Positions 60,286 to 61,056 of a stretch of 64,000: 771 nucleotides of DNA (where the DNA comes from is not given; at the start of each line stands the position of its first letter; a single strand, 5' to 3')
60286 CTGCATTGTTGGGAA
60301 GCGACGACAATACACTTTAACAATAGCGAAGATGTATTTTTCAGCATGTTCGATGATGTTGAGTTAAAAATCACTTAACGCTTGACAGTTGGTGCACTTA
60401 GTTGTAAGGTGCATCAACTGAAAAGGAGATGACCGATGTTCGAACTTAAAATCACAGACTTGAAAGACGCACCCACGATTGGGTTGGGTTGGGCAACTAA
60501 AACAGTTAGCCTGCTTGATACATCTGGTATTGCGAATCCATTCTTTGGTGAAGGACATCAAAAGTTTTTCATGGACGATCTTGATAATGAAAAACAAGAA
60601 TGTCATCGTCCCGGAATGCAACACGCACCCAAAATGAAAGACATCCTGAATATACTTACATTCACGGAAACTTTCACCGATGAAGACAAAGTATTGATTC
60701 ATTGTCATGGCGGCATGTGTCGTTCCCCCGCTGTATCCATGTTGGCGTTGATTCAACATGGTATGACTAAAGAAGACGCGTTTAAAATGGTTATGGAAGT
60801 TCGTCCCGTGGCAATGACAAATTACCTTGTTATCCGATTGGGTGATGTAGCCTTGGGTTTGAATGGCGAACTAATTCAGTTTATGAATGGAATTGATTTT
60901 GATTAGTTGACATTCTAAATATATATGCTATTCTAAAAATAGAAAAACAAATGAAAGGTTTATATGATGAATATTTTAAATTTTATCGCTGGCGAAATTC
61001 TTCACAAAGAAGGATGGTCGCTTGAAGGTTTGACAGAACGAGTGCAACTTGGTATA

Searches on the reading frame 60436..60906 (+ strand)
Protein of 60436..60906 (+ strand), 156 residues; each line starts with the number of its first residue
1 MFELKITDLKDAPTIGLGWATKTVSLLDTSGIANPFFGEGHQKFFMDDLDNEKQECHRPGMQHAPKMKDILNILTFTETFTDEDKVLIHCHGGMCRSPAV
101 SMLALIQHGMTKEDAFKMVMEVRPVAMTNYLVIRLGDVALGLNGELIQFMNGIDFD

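Call 36: search_protein_families(library=pfam, proteins=[window:60436-60906:+], max_evalue=0.01)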
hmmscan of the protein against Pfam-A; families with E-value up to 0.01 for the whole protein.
window:60436-60906:+ (156 aa): 3 families
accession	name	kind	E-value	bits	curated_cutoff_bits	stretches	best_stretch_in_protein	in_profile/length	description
PF00782.25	DSPc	-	1.4e-06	28.6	33.5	1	79-129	69-120/133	Dual specificity phosphatase, catalytic domain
PF22785.1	Tc-R-P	-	0.0011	19.9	27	1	63-109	58-105/106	Polymorphic toxin system, DSP-PTPase phosphatase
PF22784.1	PTP-SAK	-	0.0045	17.5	27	1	66-115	69-119/153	Swiss Army Knife protein, DSP-PTPase phosphatase domain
